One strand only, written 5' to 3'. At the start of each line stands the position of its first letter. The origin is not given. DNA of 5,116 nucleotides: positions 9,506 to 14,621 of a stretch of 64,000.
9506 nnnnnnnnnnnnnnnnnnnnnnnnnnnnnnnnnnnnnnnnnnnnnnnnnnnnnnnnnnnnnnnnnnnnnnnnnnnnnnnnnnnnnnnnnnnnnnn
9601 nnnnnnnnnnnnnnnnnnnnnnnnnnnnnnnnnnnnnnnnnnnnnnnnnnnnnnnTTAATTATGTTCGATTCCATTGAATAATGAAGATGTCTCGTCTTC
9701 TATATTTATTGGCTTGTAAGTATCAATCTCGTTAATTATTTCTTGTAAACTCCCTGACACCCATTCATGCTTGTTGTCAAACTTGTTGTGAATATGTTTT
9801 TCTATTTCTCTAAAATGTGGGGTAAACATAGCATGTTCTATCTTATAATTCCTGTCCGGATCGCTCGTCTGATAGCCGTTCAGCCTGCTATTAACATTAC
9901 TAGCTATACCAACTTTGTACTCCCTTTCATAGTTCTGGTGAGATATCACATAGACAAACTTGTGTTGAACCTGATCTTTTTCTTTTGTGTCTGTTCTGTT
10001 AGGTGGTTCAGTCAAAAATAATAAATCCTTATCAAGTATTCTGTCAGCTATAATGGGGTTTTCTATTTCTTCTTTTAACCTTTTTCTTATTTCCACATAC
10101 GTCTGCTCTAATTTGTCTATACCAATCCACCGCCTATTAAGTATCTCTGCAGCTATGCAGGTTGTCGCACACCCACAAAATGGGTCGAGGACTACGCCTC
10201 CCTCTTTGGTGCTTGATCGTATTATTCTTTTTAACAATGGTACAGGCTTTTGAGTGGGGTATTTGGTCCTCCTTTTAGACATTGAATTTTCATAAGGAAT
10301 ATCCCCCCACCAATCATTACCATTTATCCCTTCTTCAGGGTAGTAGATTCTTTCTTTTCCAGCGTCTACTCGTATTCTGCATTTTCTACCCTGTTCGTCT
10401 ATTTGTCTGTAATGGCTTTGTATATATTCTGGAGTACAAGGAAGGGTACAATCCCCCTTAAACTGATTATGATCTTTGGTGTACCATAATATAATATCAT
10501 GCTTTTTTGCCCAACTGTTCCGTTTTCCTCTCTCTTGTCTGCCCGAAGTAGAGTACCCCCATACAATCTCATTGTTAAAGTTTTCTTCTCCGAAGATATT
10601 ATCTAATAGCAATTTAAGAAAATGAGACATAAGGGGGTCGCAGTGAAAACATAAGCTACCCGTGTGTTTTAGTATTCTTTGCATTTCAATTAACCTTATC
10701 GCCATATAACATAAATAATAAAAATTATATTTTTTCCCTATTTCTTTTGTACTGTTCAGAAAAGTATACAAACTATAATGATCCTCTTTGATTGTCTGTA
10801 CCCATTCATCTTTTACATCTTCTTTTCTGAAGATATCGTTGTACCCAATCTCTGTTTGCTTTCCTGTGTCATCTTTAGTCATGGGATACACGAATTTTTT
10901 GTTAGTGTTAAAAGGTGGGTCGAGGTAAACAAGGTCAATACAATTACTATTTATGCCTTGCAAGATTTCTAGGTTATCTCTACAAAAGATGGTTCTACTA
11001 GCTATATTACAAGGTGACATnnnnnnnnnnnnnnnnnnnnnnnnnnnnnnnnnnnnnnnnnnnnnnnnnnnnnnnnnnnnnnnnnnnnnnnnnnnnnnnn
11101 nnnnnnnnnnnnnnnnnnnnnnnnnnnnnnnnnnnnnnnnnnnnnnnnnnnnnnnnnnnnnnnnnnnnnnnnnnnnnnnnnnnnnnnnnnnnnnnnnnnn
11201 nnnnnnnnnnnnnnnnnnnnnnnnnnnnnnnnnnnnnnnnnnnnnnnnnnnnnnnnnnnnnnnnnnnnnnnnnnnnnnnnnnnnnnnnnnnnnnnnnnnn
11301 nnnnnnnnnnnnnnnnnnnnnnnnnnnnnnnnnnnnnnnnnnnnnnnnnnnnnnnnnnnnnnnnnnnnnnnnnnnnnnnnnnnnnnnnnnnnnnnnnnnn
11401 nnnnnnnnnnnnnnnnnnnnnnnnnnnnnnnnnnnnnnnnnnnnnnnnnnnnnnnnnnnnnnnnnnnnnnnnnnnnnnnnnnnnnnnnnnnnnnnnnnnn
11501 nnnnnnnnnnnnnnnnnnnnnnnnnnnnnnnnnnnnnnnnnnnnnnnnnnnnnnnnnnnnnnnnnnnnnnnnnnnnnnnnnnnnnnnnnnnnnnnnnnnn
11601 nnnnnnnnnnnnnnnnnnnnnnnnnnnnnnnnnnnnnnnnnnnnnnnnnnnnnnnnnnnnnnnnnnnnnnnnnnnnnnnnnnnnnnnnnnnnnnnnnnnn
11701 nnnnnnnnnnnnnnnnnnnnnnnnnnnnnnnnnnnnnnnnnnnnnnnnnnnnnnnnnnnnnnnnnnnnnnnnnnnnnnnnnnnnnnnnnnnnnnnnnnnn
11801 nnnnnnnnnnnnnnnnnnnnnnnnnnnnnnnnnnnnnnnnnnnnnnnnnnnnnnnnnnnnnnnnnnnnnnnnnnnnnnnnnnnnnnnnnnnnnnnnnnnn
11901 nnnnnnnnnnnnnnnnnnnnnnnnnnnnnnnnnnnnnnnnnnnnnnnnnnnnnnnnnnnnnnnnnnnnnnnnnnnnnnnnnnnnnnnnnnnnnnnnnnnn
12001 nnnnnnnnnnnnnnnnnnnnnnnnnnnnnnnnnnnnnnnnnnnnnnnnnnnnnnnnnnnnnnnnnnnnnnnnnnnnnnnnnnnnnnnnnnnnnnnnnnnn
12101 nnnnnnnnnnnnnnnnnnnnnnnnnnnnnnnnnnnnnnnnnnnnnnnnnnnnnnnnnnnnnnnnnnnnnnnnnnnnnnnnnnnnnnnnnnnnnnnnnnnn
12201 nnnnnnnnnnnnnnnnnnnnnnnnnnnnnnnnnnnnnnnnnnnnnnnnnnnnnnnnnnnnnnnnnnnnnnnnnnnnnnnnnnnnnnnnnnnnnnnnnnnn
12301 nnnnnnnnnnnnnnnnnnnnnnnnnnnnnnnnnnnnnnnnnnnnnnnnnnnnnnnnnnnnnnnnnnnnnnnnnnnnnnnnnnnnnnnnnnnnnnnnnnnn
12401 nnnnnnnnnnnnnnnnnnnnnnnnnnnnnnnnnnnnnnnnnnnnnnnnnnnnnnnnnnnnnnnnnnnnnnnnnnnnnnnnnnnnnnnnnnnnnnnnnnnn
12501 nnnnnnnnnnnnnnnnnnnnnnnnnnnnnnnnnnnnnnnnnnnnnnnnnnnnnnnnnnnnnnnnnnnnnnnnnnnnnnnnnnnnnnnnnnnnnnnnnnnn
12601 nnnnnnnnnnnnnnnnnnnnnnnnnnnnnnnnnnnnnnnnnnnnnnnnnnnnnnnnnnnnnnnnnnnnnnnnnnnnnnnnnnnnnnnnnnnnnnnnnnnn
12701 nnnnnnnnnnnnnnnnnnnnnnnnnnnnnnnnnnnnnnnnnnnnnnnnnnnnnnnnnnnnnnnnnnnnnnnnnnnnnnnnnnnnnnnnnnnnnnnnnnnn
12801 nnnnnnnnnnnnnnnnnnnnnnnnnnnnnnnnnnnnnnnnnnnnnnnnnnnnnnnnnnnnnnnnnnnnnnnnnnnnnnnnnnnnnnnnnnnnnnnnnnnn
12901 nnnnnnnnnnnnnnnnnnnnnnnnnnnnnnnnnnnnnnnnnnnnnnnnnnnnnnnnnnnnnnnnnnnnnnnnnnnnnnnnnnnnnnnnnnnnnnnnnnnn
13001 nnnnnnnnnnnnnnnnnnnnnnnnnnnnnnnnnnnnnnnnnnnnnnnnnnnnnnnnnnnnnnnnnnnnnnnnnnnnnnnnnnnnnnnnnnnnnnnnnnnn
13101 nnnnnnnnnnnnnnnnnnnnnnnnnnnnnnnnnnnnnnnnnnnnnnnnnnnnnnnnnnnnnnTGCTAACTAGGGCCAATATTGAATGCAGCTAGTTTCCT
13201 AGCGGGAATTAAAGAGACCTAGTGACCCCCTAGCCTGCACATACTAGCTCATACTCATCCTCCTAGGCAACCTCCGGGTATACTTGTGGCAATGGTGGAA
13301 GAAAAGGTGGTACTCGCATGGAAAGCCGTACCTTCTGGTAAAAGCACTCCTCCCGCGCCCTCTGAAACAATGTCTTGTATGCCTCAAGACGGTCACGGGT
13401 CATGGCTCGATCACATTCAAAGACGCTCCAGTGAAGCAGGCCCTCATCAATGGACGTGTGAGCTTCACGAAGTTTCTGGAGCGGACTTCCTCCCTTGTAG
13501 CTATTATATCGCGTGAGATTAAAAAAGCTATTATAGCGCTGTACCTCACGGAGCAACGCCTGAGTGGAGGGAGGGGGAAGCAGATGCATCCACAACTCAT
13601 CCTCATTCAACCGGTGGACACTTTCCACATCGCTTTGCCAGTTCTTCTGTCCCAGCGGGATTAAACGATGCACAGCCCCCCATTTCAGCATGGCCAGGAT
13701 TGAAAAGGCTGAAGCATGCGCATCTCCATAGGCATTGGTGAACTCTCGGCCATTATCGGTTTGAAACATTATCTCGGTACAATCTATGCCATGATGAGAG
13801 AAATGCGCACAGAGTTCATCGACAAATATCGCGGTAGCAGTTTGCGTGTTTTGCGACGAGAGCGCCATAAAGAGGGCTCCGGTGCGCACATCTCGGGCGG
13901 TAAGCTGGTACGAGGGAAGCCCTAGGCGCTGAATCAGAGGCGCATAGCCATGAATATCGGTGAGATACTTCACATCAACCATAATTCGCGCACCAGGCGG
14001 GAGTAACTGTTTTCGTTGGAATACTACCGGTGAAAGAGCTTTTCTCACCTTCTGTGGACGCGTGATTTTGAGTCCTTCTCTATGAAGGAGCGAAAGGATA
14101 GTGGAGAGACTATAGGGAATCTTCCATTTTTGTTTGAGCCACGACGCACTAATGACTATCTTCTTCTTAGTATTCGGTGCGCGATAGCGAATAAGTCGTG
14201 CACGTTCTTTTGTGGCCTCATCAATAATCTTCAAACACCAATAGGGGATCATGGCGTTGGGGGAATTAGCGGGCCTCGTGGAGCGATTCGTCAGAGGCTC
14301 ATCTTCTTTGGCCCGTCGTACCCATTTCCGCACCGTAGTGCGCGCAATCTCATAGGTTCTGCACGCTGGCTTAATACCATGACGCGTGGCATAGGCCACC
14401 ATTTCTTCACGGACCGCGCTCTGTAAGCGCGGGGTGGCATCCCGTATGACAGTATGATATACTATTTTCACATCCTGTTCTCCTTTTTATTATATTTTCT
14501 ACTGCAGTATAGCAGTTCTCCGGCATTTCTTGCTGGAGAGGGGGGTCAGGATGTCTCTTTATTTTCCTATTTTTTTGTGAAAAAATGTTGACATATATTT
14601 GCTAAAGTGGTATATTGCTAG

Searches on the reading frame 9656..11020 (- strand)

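Call 65: search_protein_families(library=ncbifam, proteins=[window:9656-11020:-])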
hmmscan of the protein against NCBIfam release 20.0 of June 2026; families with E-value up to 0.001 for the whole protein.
window:9656-11020:- (454 aa): 3 families
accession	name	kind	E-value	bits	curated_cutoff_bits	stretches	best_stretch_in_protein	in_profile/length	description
NF008572.0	PRK11524.1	equivalog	4e-26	91.8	292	2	92-314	53-254/294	adenine-specific DNA-methyltransferase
NF050803.1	DnaMtaseCcrMCaul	equivalog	6.9e-21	74.5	830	1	251-317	183-249/350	adenine-specific DNA-methyltransferase CcrM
NF010253.0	PRK13699.1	subfamily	1.1e-15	57.9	244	1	252-316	142-206/226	DNA methyltransferase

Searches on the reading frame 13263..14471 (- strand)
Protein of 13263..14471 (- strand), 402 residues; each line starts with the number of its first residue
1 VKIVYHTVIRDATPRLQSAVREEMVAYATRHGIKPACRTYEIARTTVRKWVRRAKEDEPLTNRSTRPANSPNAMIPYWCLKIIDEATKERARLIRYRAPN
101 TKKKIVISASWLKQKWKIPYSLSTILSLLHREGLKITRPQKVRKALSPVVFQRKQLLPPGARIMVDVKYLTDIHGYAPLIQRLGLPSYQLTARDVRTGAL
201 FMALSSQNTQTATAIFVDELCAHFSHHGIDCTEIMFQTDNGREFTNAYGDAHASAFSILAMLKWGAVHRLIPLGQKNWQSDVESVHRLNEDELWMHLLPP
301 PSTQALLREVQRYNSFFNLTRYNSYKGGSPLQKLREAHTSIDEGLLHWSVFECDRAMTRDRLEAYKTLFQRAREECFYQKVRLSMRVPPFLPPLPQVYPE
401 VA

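Call 65: search_protein_families(library=ncbifam, proteins=[window:13263-14471:-])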
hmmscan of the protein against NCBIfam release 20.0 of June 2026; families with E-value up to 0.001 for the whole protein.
window:13263-14471:- (402 aa): 2 families
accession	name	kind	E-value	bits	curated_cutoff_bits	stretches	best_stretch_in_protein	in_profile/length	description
NF033577.2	transpos_IS481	equivalog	7.4e-26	91.3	224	1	21-332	2-282/284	IS481 family transposase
NF033545.0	transpos_IS630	equivalog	2e-06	27.5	100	1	27-147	8-123/299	IS630 family transposase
